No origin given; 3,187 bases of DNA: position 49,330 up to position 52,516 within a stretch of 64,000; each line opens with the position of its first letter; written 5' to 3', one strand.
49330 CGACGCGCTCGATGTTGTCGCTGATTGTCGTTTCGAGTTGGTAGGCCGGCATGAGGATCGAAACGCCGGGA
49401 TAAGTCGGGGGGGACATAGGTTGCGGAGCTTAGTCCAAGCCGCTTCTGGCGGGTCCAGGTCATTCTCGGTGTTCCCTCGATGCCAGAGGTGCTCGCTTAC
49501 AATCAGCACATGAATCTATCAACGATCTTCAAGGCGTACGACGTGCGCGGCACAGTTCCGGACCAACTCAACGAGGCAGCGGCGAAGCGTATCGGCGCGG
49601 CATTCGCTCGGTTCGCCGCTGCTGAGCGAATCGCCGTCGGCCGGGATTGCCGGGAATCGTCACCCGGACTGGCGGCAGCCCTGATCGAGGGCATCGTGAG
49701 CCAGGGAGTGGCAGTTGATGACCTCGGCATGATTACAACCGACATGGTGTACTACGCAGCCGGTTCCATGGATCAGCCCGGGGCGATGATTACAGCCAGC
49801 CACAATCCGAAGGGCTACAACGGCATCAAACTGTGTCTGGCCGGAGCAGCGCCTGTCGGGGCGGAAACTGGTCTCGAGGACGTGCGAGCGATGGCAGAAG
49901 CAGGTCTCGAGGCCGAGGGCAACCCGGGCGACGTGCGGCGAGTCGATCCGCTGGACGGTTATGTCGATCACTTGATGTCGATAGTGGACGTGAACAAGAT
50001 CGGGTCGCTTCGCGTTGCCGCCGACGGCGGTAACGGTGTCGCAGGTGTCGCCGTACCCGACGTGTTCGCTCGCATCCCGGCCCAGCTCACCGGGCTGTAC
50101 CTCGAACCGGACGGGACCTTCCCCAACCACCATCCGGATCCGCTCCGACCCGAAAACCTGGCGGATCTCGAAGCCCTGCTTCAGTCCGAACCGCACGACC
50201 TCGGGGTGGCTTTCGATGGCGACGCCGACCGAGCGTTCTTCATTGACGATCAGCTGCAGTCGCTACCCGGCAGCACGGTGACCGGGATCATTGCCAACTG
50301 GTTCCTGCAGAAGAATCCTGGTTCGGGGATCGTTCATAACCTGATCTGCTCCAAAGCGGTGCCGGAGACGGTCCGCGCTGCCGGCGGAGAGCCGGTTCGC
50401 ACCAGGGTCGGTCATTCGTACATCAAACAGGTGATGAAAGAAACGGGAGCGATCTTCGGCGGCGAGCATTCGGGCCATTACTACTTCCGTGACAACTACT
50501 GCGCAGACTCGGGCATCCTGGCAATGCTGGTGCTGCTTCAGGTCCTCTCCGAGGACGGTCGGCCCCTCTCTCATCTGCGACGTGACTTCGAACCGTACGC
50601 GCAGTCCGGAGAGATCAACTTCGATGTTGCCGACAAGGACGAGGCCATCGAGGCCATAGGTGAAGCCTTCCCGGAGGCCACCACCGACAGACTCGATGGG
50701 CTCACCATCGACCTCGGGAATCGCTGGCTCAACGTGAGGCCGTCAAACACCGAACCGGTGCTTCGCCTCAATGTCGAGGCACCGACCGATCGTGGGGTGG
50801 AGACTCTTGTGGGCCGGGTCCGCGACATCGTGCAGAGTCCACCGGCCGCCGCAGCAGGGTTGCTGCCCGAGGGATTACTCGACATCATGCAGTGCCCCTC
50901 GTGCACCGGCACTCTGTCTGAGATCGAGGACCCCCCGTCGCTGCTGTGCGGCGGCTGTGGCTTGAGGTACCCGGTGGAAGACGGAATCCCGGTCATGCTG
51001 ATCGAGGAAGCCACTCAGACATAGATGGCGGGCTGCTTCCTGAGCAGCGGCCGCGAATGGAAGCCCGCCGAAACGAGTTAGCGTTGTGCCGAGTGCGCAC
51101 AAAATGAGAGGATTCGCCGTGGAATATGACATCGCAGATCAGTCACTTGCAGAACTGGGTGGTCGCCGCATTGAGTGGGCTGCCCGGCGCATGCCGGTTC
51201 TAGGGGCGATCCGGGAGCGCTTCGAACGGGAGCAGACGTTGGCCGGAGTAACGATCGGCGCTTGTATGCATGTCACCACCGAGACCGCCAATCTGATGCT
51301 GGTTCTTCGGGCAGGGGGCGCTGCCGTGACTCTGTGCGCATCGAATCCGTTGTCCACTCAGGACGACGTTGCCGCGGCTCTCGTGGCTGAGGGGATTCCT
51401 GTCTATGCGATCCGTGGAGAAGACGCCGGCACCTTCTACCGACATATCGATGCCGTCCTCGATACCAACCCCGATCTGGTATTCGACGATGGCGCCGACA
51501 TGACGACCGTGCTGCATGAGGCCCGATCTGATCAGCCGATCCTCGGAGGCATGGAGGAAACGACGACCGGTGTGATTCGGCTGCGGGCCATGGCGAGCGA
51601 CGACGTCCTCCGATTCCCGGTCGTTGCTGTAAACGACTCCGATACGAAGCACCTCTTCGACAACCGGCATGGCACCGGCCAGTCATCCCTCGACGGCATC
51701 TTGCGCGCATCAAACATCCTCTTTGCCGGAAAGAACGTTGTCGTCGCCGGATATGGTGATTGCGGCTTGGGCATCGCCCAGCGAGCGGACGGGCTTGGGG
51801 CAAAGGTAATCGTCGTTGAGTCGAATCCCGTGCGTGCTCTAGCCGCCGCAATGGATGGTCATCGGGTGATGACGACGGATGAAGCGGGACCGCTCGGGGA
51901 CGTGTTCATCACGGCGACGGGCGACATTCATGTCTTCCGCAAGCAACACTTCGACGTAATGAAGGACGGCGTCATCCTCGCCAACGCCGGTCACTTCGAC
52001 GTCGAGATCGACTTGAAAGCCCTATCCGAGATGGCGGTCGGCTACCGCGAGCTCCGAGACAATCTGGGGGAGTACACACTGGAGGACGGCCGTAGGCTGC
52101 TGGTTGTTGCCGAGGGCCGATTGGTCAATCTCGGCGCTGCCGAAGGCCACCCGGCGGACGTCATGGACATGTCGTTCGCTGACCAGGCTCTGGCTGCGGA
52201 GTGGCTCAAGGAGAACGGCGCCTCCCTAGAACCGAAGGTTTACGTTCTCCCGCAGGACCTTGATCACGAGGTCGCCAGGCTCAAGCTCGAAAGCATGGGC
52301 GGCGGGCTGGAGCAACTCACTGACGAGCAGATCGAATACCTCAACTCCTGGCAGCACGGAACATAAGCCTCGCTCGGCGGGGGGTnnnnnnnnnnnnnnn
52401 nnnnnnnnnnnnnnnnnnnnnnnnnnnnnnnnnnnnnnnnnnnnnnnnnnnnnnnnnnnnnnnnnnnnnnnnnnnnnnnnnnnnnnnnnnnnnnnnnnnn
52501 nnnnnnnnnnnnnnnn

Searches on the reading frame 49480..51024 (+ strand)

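Call 51: search_protein_families(library=pfam, proteins=[window:49480-51024:+], max_evalue=0.001)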
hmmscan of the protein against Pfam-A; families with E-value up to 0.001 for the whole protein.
window:49480-51024:+ (514 aa): 5 families
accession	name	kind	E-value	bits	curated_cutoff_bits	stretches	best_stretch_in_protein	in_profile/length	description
PF02878.22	PGM_PMM_I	-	2.1e-31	108.9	22.5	1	16-130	3-123/138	Phosphoglucomutase/phosphomannomutase, alpha/beta/alpha domain I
PF02880.22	PGM_PMM_III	-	2.2e-27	95.9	20.7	1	264-371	2-113/115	Phosphoglucomutase/phosphomannomutase, alpha/beta/alpha domain III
PF02879.22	PGM_PMM_II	-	1.1e-21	77.7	29.3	1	160-257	2-101/103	Phosphoglucomutase/phosphomannomutase, alpha/beta/alpha domain II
PF00408.26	PGM_PMM_IV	-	1.7e-13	50.9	23.1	1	378-449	1-67/68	Phosphoglucomutase/phosphomannomutase, C-terminal domain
PF03966.22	Trm112p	-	1.4e-06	28.5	22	1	466-502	4-40/40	Trm112p-like protein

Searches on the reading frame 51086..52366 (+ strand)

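Call 51: search_protein_families(library=pfam, proteins=[window:51086-52366:+], max_evalue=0.001)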
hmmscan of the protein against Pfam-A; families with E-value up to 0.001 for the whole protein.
window:51086-52366:+ (426 aa): 4 families
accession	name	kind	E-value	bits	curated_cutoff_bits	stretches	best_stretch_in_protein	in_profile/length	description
PF05221.23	AdoHcyase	-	2.6e-62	211.1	25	2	13-147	1-140/299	S-adenosyl-L-homocysteine hydrolase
PF00670.27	AdoHcyase_NAD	-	2.7e-48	164.6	27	1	194-353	2-161/162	S-adenosyl-L-homocysteine hydrolase, NAD binding domain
PF02826.25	2-Hacid_dh_C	-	1.3e-07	31.6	25.1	1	213-303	34-128/178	D-isomer specific 2-hydroxyacid dehydrogenase, NAD binding domain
PF07991.19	KARI_N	-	4.2e-05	23.6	20.6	1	214-309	3-102/165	Acetohydroxy acid isomeroreductase, NADPH-binding domain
